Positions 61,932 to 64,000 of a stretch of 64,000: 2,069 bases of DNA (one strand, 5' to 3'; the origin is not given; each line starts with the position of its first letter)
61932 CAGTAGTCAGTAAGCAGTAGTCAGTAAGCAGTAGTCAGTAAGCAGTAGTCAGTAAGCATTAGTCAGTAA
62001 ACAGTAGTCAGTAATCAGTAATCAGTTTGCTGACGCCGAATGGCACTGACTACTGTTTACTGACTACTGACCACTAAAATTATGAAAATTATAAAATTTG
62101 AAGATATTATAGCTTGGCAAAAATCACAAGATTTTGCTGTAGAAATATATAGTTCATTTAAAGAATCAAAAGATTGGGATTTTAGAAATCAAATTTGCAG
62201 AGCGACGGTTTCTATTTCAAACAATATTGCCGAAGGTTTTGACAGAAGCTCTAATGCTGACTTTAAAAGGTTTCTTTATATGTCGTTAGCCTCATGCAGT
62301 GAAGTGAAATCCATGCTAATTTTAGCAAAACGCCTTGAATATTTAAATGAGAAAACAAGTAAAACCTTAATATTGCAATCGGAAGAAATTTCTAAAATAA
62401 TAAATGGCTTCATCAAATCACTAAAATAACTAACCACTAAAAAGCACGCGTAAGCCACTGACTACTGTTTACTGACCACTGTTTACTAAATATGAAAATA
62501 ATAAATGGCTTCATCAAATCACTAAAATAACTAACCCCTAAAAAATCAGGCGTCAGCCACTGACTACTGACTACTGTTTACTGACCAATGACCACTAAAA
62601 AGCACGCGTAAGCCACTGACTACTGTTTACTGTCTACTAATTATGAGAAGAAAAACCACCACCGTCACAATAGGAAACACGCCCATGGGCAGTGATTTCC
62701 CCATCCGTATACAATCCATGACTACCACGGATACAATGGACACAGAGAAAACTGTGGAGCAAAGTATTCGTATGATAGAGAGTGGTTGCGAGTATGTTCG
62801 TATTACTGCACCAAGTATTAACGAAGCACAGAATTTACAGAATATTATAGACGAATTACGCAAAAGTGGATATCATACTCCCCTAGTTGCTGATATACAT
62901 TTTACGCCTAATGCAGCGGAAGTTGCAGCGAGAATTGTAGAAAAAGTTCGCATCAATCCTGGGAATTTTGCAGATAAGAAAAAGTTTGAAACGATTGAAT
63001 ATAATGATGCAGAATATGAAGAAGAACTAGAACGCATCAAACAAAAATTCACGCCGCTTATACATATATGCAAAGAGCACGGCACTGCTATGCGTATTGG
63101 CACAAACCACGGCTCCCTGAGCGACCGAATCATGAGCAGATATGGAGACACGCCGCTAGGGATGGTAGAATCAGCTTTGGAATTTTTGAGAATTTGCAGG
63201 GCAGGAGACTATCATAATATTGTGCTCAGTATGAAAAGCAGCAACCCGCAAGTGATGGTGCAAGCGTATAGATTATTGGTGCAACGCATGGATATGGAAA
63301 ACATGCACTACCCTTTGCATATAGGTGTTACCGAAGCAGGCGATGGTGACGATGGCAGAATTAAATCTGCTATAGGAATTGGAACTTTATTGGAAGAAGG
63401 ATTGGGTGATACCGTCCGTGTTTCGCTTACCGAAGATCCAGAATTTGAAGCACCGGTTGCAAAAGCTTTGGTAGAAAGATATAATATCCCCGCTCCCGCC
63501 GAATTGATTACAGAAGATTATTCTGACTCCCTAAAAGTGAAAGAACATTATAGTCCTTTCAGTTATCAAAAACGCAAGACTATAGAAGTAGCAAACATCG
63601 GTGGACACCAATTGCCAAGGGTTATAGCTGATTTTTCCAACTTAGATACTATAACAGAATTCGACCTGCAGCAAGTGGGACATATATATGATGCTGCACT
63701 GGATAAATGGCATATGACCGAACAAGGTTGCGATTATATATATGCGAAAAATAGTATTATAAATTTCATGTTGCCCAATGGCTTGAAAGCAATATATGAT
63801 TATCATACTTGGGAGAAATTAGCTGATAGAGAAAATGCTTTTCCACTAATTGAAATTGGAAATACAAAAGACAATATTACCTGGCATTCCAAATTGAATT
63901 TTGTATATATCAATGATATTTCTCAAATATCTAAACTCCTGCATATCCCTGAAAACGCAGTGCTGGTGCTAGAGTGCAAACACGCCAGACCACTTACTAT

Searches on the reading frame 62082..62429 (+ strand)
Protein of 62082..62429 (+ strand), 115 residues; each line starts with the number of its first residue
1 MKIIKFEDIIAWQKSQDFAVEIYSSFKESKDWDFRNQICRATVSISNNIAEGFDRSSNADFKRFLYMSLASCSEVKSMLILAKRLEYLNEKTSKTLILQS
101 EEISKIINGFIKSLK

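Call 39: search_protein_families(library=ncbifam, proteins=[window:62082-62429:+], max_evalue=0.001)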
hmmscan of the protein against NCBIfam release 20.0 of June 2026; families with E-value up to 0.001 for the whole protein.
window:62082-62429:+ (115 aa): 3 families
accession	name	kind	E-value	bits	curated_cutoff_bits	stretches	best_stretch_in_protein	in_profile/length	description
TIGR02436.1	TIGR02436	subfamily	1.8e-32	111.8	24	1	12-115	2-109/109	four helix bundle protein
NF008912.0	PRK12275.1-6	subfamily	2.5e-32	111.3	124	1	5-114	2-111/117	hypothetical protein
NF008911.0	PRK12275.1-2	subfamily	1.1e-22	80.7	137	1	5-115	3-116/118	hypothetical protein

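Call 68: find_homologous_proteins(query=window:62082-62429:+, max_evalue=0.00001)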
Query window:62082-62429:+ (115 aa): 1706 proteins with E <= 0.00001 among 1711 candidates; the best 120 are listed.
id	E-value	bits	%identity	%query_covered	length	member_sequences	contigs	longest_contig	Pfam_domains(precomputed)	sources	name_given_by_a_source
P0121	6.9e-66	236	100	100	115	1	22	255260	PF05635.18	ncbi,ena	-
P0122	1.7e-64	232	98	100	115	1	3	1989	PF05635.18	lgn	-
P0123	6.4e-61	220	92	100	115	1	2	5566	PF05635.18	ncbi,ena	-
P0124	1.6e-58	213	90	100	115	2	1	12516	PF05635.18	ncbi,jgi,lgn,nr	ncbi:MAG: four helix bundle protein [Bacteroidota bacterium]|nr:four helix bundle protein [Bacteroid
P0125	1.7e-52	193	81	100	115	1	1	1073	PF05635.18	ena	-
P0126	1.9e-52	193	82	100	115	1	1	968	PF05635.18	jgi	jgi:four helix bundle protein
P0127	3.7e-52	192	82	99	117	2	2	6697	PF05635.18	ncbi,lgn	-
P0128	6.8e-52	191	80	99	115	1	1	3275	PF05635.18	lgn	-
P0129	3.5e-51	189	80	100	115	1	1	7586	PF05635.18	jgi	jgi:four helix bundle protein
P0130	3.8e-49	183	75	99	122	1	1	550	PF05635.18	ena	-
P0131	5.8e-49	182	77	99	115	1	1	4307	PF05635.18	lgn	-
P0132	6.5e-49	182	75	99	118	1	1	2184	PF05635.18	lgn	-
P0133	1.2e-48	181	75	99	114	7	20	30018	PF05635.18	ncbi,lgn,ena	-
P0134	1.5e-48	181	75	99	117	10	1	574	PF05635.18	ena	-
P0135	2.1e-48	180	74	99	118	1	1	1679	PF05635.18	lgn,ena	-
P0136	5.1e-48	179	76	100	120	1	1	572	PF05635.18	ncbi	-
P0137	1.1e-47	178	75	99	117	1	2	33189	PF05635.18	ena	-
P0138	1.2e-47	178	77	100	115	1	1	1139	PF05635.18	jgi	-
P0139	1.7e-47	177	78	97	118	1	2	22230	PF05635.18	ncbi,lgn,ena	-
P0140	1.8e-47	177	77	100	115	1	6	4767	PF05635.18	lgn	-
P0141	1.9e-47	177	75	99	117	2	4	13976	PF05635.18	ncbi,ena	-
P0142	2.0e-47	177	75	99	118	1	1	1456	PF05635.18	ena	-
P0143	2.1e-47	177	75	100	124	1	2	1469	PF05635.18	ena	-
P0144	2.4e-47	177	75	99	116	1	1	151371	PF05635.18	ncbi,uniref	ncbi:four helix bundle protein [Parasediminibacterium sp. JCM 36343]|uniref:four helix bundle protei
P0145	2.8e-47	177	75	99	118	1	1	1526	PF05635.18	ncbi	-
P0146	3.8e-47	176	73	99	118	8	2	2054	PF05635.18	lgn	-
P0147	4.4e-47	176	72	99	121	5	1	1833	PF05635.18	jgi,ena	jgi:four helix bundle protein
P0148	6.1e-47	175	76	100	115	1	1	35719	PF05635.18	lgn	-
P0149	6.7e-47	175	73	99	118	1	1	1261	PF05635.18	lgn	-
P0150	8.0e-47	175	75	99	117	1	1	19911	PF05635.18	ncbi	-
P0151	9.2e-47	175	75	99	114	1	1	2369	PF05635.18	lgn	-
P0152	9.4e-47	175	76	100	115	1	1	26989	PF05635.18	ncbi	-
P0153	1.1e-46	175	72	100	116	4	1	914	PF05635.18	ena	-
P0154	1.1e-46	175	73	99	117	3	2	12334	PF05635.18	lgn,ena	-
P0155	1.6e-46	174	75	100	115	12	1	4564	PF05635.18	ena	-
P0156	1.9e-46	174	72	99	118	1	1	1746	PF05635.18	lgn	-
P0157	2.1e-46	174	75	99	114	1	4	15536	PF05635.18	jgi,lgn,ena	-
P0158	2.2e-46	174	75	99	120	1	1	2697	PF05635.18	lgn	-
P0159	2.6e-46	173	73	100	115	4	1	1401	PF05635.18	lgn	-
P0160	3.1e-46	173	74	99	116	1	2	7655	PF05635.18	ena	-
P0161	3.8e-46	173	73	100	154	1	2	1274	PF05635.18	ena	-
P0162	6.3e-46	172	75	99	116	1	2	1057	PF05635.18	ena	-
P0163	8.1e-46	172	74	99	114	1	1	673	PF05635.18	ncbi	-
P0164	8.5e-46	172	73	99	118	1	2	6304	PF05635.18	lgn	-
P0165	9.1e-46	172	75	99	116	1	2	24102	PF05635.18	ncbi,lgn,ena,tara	tara:strand:- start:6792 stop:7142 length:351 start_codon:yes stop_codon:yes gene_type:complete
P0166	1.0e-45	172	74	100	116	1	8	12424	PF05635.18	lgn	-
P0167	1.1e-45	171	75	99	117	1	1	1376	PF05635.18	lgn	-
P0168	1.3e-45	171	75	99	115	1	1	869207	PF05635.18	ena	-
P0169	1.5e-45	171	74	97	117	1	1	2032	PF05635.18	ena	-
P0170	1.6e-45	171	76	99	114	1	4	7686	PF05635.18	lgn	-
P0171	1.7e-45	171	71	100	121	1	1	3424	PF05635.18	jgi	jgi:four helix bundle protein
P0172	2.3e-45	170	72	99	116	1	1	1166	PF05635.18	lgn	-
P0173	2.9e-45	170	72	99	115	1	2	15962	PF05635.18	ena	-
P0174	3.5e-45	170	74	100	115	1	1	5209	PF05635.18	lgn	-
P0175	4.2e-45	170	74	99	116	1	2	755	PF05635.18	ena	-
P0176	4.3e-45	170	73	100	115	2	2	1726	PF05635.18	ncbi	-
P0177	4.5e-45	170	73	100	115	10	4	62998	PF05635.18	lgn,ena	-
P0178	4.9e-45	169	71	97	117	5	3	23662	PF05635.18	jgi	jgi:four helix bundle protein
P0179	5.3e-45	169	70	99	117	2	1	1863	PF05635.18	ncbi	ncbi:MAG: four helix bundle protein [Flavobacteriales bacterium]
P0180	5.3e-45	169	74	99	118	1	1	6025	PF05635.18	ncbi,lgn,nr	ncbi:MAG TPA: four helix bundle protein [Salinimicrobium sp.]|nr:four helix bundle protein [Salinimi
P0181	7.3e-45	169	71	99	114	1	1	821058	PF05635.18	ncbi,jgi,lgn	ncbi:MAG: four helix bundle protein [Chitinophagaceae bacterium]|jgi:four helix bundle protein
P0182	7.6e-45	169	69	99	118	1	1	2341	PF05635.18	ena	-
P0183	8.2e-45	169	70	99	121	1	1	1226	PF05635.18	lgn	-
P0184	8.3e-45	169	71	99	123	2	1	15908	PF05635.18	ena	-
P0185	8.6e-45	169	71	99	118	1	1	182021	PF05635.18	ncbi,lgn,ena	-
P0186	8.8e-45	169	69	100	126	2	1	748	PF05635.18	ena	-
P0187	1.0e-44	168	73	99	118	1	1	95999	PF05635.18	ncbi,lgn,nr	ncbi:MAG: four helix bundle protein [Vicingus serpentipes]|nr:four helix bundle protein [Vicingus se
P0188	1.1e-44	168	72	100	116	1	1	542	PF05635.18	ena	-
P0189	1.1e-44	168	72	99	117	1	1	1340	PF05635.18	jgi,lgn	-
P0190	1.2e-44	168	71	100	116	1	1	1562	PF05635.18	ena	-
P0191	1.4e-44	168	73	100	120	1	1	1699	PF05635.18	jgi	jgi:four helix bundle protein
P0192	1.4e-44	168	69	100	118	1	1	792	PF05635.18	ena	-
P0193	1.5e-44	168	70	99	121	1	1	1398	PF05635.18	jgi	-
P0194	1.5e-44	168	70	100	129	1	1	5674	PF05635.18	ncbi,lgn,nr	ncbi:MAG: four helix bundle protein [Clostridia bacterium]|nr:four helix bundle protein [Clostridia 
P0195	1.6e-44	168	70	100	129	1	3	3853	PF05635.18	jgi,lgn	-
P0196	1.6e-44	168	75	97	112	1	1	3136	PF05635.18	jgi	jgi:four helix bundle protein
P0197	1.7e-44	168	70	100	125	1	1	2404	PF05635.18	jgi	jgi:four helix bundle protein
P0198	1.8e-44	168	69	99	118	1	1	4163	PF05635.18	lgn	-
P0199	1.8e-44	168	69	100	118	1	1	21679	PF05635.18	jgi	jgi:four helix bundle protein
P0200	1.9e-44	167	74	99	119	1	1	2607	PF05635.18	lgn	-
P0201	2.0e-44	167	71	99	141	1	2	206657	PF05635.18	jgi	jgi:four helix bundle protein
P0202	2.4e-44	167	73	99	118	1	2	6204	PF05635.18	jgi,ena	jgi:four helix bundle protein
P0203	2.8e-44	167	71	99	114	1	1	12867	PF05635.18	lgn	-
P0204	3.1e-44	167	75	100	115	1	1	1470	PF05635.18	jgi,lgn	-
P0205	3.3e-44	167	73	99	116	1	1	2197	PF05635.18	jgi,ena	-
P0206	4.1e-44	166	73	97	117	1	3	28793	PF05635.18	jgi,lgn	jgi:four helix bundle protein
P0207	4.2e-44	166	71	100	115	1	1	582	PF05635.18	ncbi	-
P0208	4.6e-44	166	71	99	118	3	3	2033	PF05635.18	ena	-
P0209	4.8e-44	166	70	99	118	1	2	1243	PF05635.18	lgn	-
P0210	5.0e-44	166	68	99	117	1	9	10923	PF05635.18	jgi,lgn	jgi:four helix bundle protein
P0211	5.1e-44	166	70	100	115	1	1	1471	PF05635.18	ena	-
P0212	5.8e-44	166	69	99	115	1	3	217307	PF05635.18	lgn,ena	-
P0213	6.2e-44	166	68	99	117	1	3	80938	PF05635.18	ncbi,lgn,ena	-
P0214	6.2e-44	166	68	99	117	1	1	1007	PF05635.18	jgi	jgi:four helix bundle protein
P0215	7.6e-44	166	70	99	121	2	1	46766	PF05635.18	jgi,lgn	-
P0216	7.9e-44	166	70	100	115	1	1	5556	PF05635.18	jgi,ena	-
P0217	8.0e-44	165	67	100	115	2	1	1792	PF05635.18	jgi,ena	-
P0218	8.3e-44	165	73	99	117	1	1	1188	PF05635.18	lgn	-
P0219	8.6e-44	165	71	99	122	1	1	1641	PF05635.18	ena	-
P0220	9.7e-44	165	70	99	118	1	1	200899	PF05635.18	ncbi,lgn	-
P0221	1.1e-43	165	70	99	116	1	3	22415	PF05635.18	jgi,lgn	jgi:four helix bundle protein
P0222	1.1e-43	165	70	99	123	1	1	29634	PF05635.18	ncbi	-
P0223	1.1e-43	165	70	100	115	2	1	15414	PF05635.18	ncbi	-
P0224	1.1e-43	165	70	99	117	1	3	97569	PF05635.18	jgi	jgi:four helix bundle protein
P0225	1.2e-43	165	70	100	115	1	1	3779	PF05635.18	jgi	-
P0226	1.2e-43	165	70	100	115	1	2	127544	PF05635.18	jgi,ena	-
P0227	1.5e-43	165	71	99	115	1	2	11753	PF05635.18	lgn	-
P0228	1.6e-43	164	68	99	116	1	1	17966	PF05635.18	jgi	jgi:four helix bundle protein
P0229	1.7e-43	164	68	100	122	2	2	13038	PF05635.18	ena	-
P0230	2.2e-43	164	73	99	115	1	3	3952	PF05635.18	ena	-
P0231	2.4e-43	164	69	99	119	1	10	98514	PF05635.18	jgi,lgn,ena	-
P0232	2.7e-43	164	70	99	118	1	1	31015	PF05635.18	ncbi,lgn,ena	-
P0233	2.7e-43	164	68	99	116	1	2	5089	PF05635.18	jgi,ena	-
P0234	2.8e-43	164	69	99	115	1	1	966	PF05635.18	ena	-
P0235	2.9e-43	164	68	99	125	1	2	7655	PF05635.18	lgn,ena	-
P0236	3.1e-43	164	75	92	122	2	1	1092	PF05635.18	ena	-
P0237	3.2e-43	164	72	99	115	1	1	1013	PF05635.18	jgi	jgi:four helix bundle protein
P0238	3.2e-43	164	70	99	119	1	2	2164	PF05635.18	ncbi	-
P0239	3.2e-43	164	68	100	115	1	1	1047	PF05635.18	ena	-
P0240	3.4e-43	163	68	100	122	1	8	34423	PF05635.18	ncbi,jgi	jgi:four helix bundle protein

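Call 69: find_encoding_contigs(protein=P0144, flank=1200, max_places=2)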
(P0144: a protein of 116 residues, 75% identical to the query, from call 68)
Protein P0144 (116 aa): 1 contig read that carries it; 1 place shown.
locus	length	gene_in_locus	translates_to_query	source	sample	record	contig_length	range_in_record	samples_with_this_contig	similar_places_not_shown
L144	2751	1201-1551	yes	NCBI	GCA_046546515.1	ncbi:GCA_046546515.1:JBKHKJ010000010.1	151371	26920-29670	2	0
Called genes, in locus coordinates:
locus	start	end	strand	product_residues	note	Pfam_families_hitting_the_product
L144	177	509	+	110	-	PF01022:HTH_5, PF12840:HTH_20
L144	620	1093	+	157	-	PF20001:DUF6428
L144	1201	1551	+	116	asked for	PF05635:23S_rRNA_IVP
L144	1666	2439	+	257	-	PF00149:Metallophos, PF12850:Metallophos_2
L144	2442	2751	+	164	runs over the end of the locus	PF13302:Acetyltransf_3, PF00583:Acetyltransf_1, PF13420:Acetyltransf_4, PF13508:Acetyltransf_7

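Call 70: find_encoding_contigs(protein=P0181, flank=1200, max_places=2)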
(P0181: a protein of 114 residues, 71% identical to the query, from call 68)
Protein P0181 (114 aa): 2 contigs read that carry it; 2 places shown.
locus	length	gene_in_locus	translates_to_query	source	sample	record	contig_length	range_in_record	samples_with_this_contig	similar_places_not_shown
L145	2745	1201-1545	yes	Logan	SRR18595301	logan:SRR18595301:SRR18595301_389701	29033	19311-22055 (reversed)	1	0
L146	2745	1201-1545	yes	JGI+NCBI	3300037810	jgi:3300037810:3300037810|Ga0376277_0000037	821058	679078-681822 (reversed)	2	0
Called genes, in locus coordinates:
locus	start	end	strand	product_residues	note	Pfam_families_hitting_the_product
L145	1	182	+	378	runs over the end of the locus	PF25919:BSH_CusB (faint), PF25973:BSH_CzcB (weak)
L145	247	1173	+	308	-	PF00165:HTH_AraC, PF12833:HTH_18, PF02870:Methyltransf_1N (weak), PF01035:DNA_binding_1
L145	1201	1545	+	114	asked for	PF05635:23S_rRNA_IVP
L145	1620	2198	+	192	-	PF13532:2OG-FeII_Oxy_2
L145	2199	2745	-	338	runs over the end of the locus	PF01965:DJ-1_PfpI, PF12833:HTH_18, PF00165:HTH_AraC (weak)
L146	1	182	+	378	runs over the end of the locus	PF25919:BSH_CusB (faint), PF25973:BSH_CzcB (weak)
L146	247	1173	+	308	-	PF00165:HTH_AraC, PF12833:HTH_18, PF02870:Methyltransf_1N (weak), PF01035:DNA_binding_1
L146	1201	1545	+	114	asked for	PF05635:23S_rRNA_IVP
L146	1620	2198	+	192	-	PF13532:2OG-FeII_Oxy_2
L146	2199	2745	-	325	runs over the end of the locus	PF01965:DJ-1_PfpI, PF12833:HTH_18, PF00165:HTH_AraC (weak)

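Call 71: find_encoding_contigs(protein=P0187, flank=1200, max_places=2)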
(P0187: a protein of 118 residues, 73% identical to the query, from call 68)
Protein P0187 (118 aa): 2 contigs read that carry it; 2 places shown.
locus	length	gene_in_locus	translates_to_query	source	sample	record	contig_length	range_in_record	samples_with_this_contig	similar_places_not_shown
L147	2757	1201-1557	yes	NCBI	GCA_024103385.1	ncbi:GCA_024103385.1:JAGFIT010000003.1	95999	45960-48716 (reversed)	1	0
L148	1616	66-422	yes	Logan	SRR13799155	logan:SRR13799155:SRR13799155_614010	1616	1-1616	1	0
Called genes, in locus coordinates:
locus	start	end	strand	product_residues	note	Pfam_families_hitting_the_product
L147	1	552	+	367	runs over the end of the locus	PF00899:ThiF, PF00581:Rhodanese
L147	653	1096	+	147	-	PF02391:MoaE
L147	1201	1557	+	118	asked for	PF05635:23S_rRNA_IVP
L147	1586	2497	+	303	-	PF01967:MoaC, PF00994:MoCF_biosynth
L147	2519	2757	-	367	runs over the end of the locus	PF00487:FA_desaturase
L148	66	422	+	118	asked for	PF05635:23S_rRNA_IVP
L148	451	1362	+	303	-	PF01967:MoaC, PF00994:MoCF_biosynth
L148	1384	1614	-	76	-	?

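Call 72: find_encoding_contigs(protein=P0168, flank=1200, max_places=2)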
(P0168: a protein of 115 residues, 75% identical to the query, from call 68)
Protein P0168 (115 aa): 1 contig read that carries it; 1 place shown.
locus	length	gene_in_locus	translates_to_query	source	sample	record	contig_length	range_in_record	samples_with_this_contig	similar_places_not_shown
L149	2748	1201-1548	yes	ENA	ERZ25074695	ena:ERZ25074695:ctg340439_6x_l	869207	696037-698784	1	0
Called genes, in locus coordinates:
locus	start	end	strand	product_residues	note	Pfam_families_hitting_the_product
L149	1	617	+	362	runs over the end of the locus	PF00899:ThiF, PF00581:Rhodanese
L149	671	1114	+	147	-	PF02391:MoaE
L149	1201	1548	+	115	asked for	PF05635:23S_rRNA_IVP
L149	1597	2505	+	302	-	PF01967:MoaC, PF00994:MoCF_biosynth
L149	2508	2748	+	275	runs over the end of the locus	-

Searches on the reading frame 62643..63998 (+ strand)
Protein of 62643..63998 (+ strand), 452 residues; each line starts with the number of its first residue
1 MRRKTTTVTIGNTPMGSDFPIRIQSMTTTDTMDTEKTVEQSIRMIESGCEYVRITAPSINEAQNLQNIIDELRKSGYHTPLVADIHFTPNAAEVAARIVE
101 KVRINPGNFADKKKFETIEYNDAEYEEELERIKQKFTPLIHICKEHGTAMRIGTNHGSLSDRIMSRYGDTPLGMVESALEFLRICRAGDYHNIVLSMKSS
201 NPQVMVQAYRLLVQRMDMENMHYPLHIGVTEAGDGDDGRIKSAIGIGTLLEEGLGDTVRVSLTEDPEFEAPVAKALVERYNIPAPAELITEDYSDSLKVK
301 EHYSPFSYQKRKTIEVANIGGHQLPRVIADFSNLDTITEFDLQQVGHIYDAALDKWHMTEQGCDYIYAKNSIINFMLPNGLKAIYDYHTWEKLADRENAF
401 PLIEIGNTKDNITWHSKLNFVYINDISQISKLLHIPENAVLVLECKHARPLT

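Call 59: search_protein_families(library=pfam, proteins=[window:62643-63998:+], max_evalue=0.001)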
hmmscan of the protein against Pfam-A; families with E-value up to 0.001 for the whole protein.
window:62643-63998:+ (452 aa): 1 family
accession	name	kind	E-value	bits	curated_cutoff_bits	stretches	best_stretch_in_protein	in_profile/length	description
PF04551.19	GcpE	-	9.9e-89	298.1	32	1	5-281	1-248/343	GcpE protein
